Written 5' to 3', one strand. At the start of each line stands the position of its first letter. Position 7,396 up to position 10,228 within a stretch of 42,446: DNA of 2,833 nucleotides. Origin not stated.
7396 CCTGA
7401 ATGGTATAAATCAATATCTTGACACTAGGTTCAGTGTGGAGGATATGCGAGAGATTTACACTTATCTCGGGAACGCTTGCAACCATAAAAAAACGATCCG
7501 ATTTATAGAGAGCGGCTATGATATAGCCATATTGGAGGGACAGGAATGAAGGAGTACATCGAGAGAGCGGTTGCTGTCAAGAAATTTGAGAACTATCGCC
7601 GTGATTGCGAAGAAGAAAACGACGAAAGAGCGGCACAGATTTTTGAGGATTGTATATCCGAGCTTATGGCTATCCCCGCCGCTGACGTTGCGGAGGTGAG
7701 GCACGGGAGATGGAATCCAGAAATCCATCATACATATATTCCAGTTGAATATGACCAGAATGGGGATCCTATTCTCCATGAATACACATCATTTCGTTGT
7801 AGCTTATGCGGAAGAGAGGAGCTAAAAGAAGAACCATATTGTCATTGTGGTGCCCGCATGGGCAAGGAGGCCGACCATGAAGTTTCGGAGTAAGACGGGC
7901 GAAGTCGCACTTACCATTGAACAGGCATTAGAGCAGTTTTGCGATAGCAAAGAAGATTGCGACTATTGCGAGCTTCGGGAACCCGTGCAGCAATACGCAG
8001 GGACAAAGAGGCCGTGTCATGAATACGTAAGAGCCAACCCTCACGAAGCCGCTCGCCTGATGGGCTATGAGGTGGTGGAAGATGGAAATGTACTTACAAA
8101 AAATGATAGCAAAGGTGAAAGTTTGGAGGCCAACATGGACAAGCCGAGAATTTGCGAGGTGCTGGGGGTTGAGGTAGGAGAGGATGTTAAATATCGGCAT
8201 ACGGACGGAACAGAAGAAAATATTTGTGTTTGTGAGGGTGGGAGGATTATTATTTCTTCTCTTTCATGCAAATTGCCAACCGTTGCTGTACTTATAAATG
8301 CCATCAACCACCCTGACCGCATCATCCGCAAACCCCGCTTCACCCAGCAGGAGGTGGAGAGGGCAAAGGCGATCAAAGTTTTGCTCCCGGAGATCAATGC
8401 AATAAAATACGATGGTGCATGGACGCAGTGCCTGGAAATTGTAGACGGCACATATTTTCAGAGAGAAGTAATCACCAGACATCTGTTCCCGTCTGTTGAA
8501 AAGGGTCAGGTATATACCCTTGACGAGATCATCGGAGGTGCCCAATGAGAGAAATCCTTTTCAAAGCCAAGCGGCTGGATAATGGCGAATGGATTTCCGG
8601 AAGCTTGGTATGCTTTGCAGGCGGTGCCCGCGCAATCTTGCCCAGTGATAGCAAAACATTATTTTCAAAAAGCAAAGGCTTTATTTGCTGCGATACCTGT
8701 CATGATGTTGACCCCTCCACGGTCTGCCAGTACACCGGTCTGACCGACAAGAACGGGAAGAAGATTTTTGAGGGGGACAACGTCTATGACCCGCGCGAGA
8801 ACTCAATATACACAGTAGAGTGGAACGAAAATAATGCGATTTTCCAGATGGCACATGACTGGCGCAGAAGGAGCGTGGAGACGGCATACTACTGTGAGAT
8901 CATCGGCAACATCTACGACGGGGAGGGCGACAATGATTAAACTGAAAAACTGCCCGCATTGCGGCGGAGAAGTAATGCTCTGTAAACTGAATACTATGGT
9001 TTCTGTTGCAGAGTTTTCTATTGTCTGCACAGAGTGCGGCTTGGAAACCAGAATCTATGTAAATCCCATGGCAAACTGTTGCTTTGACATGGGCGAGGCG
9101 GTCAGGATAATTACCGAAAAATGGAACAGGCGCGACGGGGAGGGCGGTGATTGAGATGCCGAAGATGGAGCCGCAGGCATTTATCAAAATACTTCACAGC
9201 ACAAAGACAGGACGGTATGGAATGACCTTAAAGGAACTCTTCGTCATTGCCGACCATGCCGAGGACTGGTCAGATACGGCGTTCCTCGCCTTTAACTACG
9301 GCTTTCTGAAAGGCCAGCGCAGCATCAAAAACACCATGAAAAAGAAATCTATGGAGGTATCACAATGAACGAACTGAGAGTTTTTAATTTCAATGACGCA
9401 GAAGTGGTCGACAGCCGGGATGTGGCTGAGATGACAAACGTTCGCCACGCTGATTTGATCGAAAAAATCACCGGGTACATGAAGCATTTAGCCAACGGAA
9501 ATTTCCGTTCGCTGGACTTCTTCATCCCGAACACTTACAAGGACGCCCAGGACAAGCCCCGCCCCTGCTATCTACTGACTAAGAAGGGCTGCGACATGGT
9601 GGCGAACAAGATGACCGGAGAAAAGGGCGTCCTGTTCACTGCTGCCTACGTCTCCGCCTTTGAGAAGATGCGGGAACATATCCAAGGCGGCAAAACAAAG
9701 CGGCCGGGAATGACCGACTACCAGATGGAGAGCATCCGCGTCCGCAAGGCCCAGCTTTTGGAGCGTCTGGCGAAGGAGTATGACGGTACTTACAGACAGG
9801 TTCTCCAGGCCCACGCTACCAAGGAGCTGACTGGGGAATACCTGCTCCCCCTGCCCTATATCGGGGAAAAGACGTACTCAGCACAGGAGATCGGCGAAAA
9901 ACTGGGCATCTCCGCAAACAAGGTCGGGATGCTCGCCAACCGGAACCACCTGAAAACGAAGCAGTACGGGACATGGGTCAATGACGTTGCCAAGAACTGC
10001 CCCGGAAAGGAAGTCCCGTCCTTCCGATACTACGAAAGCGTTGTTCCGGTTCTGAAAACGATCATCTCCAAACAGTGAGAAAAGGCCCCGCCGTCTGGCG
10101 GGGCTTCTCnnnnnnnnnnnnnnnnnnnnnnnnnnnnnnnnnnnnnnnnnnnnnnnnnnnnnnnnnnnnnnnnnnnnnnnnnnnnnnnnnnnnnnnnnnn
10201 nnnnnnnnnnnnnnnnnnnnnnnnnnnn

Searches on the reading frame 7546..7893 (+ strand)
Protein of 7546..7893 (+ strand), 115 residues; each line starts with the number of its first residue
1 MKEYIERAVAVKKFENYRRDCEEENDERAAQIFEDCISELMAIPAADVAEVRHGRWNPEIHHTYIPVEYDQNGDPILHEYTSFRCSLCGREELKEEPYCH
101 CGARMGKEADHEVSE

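Call 18: search_protein_families(library=phrogs, proteins=[window:7546-7893:+], max_evalue=0.001)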
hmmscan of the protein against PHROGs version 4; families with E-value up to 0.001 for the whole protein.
window:7546-7893:+ (115 aa): 1 family
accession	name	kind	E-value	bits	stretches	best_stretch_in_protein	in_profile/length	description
phrog_22543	-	unknown function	2.1e-12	48.4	1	1-112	1-104/105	-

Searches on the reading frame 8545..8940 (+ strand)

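Call 18: search_protein_families(library=phrogs, proteins=[window:8545-8940:+], max_evalue=0.001)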
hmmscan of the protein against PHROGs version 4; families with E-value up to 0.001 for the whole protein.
window:8545-8940:+ (131 aa): 4 families
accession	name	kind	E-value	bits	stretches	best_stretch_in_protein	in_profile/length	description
phrog_8684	-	unknown function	2.3e-30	106.7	1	1-127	2-157/164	-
phrog_98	-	unknown function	2e-21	77.4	1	1-125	25-145/208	-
phrog_24347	-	unknown function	0.0001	22.7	1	55-127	167-238/245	-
phrog_25196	-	unknown function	0.00055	20.6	1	1-62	1-58/122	-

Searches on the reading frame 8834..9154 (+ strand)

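Call 18: search_protein_families(library=phrogs, proteins=[window:8834-9154:+], max_evalue=0.001)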
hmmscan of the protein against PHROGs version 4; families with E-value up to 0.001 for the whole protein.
window:8834-9154:+ (106 aa): 1 family
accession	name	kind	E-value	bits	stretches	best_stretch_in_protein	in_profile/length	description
phrog_599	-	moron, auxiliary metabolic gene and host takeover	5.9e-10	40.7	1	30-103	67-129/262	Lar-like restriction alleviation protein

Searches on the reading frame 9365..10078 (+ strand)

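Call 10: search_protein_families(library=phrogs, proteins=[window:9365-10078:+], max_evalue=0.001)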
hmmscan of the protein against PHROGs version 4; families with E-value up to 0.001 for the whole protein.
window:9365-10078:+ (237 aa): 11 families
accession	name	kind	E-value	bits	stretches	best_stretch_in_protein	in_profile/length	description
phrog_1726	-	transcription regulation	3.4e-49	169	1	2-236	5-260/264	anti-repressor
phrog_373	-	transcription regulation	8.5e-33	115.2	1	1-125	86-211/373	anti-repressor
phrog_32874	-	unknown function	2.2e-27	96.7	1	127-232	2-107/114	-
phrog_63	-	transcription regulation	1.4e-22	81.7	1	4-204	122-311/431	anti-repressor Ant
phrog_7940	-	unknown function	2e-20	74.4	1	126-235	140-250/252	-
phrog_518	-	transcription regulation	4.1e-20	73.4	1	6-170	15-178/268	Rha-like transcriptional regulator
phrog_2657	-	transcription regulation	7e-16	59.2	1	4-118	13-134/243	transcriptional regulator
phrog_995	-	transcription regulation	1.6e-10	41.9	1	6-114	112-216/307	transcriptional regulator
phrog_18886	-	unknown function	8.9e-09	36.2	1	6-112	10-116/269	-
phrog_821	-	transcription regulation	9.3e-09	36.2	1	11-105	160-250/324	transcriptional regulator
phrog_10324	-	transcription regulation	1.3e-08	36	1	18-94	9-86/205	anti-repressor Ant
